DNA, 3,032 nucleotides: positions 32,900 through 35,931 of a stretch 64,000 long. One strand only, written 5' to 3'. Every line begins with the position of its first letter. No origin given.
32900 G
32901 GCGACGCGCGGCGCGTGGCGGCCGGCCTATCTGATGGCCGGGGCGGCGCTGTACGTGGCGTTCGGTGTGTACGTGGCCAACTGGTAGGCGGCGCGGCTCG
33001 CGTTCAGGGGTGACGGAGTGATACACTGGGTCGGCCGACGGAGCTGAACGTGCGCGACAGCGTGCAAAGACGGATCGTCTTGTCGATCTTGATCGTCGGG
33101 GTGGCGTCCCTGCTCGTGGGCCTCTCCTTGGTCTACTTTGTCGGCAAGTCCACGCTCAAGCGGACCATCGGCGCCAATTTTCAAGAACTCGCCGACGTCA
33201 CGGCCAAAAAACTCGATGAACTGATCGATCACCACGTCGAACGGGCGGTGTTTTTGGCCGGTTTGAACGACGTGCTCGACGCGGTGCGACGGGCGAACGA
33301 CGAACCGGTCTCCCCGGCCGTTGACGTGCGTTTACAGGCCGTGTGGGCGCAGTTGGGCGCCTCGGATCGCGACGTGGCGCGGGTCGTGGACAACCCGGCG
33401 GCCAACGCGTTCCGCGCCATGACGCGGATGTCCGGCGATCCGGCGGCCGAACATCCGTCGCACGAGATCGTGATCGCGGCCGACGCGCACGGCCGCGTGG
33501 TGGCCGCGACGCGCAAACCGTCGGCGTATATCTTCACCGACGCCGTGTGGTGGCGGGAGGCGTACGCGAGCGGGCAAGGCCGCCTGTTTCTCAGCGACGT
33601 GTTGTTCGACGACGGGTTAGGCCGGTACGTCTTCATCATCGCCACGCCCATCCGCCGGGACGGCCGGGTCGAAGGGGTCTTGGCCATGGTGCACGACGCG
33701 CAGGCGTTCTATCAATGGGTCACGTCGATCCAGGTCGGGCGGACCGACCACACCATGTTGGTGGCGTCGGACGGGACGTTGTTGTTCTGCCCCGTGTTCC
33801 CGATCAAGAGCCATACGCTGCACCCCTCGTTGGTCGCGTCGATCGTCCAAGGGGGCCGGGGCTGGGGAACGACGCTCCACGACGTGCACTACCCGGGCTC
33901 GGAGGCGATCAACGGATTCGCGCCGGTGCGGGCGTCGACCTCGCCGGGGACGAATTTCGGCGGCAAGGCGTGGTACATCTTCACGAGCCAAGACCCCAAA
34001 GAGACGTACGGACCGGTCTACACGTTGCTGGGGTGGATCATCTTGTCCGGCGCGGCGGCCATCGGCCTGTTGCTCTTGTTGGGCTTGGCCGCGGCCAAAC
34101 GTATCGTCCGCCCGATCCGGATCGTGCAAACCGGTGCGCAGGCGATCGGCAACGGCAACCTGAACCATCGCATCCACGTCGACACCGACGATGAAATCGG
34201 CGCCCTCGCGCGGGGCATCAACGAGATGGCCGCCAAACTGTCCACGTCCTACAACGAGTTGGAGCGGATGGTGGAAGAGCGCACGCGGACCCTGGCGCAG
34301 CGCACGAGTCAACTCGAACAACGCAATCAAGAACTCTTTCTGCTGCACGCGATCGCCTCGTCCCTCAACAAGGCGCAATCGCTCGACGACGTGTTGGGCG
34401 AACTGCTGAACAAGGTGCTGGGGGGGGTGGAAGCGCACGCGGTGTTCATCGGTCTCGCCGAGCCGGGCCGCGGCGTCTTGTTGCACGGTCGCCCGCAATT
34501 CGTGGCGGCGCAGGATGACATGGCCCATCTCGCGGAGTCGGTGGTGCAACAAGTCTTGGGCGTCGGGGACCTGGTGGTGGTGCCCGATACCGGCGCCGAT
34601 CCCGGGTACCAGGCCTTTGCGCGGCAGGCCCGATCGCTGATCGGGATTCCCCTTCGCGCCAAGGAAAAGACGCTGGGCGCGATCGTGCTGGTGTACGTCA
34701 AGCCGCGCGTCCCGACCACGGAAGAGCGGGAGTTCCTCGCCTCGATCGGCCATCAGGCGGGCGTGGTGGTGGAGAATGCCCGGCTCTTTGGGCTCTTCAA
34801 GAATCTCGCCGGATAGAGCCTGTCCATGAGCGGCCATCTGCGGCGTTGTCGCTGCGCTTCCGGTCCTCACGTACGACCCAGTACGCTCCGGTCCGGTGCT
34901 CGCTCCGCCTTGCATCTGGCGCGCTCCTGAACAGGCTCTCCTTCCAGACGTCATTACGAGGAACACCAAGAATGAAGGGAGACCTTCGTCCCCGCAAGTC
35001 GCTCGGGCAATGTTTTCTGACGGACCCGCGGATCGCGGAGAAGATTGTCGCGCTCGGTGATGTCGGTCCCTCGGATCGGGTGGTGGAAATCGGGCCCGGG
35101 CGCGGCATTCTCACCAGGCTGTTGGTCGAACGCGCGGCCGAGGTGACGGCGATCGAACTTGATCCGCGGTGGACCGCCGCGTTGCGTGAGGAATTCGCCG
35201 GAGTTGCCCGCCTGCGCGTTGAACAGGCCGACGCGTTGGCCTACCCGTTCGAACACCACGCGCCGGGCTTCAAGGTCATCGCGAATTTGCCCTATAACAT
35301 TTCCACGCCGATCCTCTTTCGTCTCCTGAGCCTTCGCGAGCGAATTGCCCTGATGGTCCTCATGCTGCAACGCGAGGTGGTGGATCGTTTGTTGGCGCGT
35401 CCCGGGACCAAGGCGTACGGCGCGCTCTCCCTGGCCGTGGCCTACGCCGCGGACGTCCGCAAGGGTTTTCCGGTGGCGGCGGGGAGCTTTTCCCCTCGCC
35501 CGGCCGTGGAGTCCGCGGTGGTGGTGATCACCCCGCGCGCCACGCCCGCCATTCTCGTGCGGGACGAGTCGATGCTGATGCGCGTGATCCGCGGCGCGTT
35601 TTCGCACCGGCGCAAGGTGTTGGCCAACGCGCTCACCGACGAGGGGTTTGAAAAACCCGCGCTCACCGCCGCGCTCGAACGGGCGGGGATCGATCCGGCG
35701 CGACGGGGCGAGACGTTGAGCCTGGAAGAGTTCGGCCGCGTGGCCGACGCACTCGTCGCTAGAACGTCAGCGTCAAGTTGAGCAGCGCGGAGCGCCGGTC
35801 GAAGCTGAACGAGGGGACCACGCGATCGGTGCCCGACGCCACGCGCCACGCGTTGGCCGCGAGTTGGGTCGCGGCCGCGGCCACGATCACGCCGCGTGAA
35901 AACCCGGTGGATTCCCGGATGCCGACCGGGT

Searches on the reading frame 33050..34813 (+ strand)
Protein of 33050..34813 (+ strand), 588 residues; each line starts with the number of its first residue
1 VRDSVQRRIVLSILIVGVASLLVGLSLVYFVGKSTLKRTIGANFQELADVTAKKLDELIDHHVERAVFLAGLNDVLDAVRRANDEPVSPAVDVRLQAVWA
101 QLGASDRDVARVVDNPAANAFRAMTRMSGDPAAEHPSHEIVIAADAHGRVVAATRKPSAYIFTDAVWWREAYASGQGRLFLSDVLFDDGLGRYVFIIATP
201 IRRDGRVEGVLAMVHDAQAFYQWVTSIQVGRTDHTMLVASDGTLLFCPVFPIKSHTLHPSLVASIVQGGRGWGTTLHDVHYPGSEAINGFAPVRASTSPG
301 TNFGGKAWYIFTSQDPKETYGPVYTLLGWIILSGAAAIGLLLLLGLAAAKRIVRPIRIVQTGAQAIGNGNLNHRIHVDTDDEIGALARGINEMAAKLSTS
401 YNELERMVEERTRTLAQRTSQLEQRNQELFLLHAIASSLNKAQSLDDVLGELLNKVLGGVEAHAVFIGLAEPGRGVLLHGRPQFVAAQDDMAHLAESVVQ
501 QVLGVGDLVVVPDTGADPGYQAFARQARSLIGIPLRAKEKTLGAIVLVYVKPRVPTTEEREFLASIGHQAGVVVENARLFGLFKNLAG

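Call 55: search_protein_families(library=pfam, proteins=[window:33050-34813:+])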
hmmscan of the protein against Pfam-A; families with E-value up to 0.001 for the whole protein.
window:33050-34813:+ (588 aa): 5 families
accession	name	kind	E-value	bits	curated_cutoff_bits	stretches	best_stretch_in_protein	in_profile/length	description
PF02743.24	dCache_1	-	3e-19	70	45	1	35-256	2-190/240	Cache domain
PF00672.30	HAMP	-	3.7e-16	59.6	25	1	349-398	3-52/53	HAMP domain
PF13185.12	GAF_2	-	1e-14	55.4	28.6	1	442-575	1-136/136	GAF domain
PF01590.32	GAF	-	1.1e-12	49.1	22.4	1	445-573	2-132/133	GAF domain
PF13492.12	GAF_3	-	5.6e-07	30.5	27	1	445-576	2-129/129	GAF domain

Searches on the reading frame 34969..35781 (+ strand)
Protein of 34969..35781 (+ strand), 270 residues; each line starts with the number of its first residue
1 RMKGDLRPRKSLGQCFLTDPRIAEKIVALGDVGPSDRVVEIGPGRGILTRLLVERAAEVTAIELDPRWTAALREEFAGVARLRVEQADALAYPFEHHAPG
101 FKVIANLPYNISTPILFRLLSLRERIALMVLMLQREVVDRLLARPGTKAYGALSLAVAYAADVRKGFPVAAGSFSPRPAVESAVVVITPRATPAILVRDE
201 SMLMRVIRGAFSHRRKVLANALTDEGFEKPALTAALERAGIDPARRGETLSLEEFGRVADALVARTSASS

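Call 55: search_protein_families(library=pfam, proteins=[window:34969-35781:+])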
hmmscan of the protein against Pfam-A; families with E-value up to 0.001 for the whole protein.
window:34969-35781:+ (270 aa): 3 families
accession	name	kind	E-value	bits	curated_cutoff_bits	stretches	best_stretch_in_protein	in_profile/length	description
PF00398.26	RrnaAD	-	5.7e-55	186.7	24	1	9-260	5-259/263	Ribosomal RNA adenine dimethylase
PF13649.12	Methyltransf_25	-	8e-07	30.1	27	1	38-97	1-63/97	Methyltransferase domain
PF08241.18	Methyltransf_11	-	3.7e-05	24.7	21.2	1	39-96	1-58/95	Methyltransferase domain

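Call 56: find_homologous_proteins(query=window:34969-35781:+, max_evalue=1e-60)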
Query window:34969-35781:+ (270 aa): 185 proteins with E <= 1e-60 among 8000 candidates; the best 120 are listed.
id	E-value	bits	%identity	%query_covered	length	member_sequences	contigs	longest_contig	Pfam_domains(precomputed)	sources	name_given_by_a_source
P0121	5.8e-165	565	100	100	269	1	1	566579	PF00398.27,PF13649.13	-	-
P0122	1.4e-148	511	91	99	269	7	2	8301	PF00398.27,PF13649.13,PF08241.19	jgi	jgi:16S rRNA (adenine1518-N6/adenine1519-N6)-dimethyltransferase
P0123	1.7e-139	481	87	97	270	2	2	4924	PF00398.27,PF13649.13,PF08241.19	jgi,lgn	jgi:16S rRNA (adenine1518-N6/adenine1519-N6)-dimethyltransferase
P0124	4.2e-138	477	85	99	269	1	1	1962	PF00398.27,PF13649.13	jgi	jgi:16S rRNA (adenine1518-N6/adenine1519-N6)-dimethyltransferase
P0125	5.5e-136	470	85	98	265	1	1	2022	PF00398.27,PF13649.13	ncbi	-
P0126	8.4e-136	469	85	98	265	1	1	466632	PF00398.27,PF13649.13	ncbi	ncbi:MAG: 16S rRNA (adenine(1518)-N(6)/adenine(1519)-N(6))-dimethyltransferase RsmA [Nitrospirota ba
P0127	1.5e-135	468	84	98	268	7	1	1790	PF00398.27,PF13649.13,PF08241.19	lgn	-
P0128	7.5e-135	466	84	97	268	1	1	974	PF00398.27,PF13649.13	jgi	-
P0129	4.2e-122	424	79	97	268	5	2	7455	PF00398.27,PF13649.13,PF08241.19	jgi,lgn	jgi:16S rRNA (adenine1518-N6/adenine1519-N6)-dimethyltransferase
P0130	3.6e-114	398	72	97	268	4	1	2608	PF00398.27,PF13649.13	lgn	-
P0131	4.2e-114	398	75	96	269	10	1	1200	PF00398.27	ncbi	-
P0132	1.7e-112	393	74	96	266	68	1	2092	PF00398.27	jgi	jgi:16S rRNA (adenine1518-N6/adenine1519-N6)-dimethyltransferase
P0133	1.5e-109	383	71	97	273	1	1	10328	PF00398.27,PF13649.13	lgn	-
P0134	2.5e-108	379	69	97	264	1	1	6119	PF00398.27,PF13649.13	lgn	-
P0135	2.8e-108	379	69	97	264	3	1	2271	PF00398.27,PF13649.13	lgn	-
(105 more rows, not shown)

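Call 57: find_encoding_contigs(protein=P0122, flank=2500, max_places=2)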
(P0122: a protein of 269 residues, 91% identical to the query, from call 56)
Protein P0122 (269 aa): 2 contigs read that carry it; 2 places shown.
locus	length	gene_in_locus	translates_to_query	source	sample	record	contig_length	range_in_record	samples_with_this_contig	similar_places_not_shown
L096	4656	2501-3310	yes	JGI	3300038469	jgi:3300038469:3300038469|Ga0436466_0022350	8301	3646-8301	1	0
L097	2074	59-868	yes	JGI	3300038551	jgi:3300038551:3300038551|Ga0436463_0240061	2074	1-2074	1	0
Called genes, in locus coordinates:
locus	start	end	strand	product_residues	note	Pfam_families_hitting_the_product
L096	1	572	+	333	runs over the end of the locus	PF01699:Na_Ca_ex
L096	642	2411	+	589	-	PF02743:dCache_1, PF13492:GAF_3 (faint), PF00672:HAMP, PF13185:GAF_2, PF01590:GAF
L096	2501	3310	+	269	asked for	PF00398:RrnaAD, PF08241:Methyltransf_11 (weak), PF13649:Methyltransf_25 (weak)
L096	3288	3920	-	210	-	-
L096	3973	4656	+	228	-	?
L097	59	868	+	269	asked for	PF00398:RrnaAD, PF08241:Methyltransf_11 (weak), PF13649:Methyltransf_25 (weak)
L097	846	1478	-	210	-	-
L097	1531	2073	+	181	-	?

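Call 58: find_encoding_contigs(protein=P0126, flank=2500, max_places=1)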
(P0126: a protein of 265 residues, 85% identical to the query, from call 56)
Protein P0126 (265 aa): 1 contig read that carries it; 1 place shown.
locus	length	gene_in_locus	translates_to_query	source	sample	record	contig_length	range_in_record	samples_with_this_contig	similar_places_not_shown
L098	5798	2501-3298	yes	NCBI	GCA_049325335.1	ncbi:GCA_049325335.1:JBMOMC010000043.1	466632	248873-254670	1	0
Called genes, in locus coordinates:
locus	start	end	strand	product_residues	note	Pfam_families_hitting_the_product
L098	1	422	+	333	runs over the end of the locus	PF01699:Na_Ca_ex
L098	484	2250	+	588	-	PF02743:dCache_1, PF13492:GAF_3 (faint), PF00672:HAMP, PF01590:GAF, PF13185:GAF_2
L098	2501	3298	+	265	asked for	PF00398:RrnaAD, PF13649:Methyltransf_25 (weak)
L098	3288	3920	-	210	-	-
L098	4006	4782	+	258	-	-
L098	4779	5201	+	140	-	-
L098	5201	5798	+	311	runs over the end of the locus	PF00288:GHMP_kinases_N, PF08544:GHMP_kinases_C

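Call 59: find_encoding_contigs(protein=P0129, flank=2500, max_places=1)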
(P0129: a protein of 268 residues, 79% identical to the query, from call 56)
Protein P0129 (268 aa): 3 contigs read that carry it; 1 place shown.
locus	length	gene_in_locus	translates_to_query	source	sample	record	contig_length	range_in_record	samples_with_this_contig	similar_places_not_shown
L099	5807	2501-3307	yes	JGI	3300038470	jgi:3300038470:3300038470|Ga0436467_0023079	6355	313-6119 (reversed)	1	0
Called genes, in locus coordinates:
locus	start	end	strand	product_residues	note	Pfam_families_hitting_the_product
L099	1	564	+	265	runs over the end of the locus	?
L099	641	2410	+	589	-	PF02743:dCache_1, PF13492:GAF_3 (faint), PF00672:HAMP, PF13185:GAF_2, PF01590:GAF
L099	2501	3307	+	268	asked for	PF00398:RrnaAD, PF08241:Methyltransf_11 (faint), PF13649:Methyltransf_25 (weak)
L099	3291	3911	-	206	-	-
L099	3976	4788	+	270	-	-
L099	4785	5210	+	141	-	-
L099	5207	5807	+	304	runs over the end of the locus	?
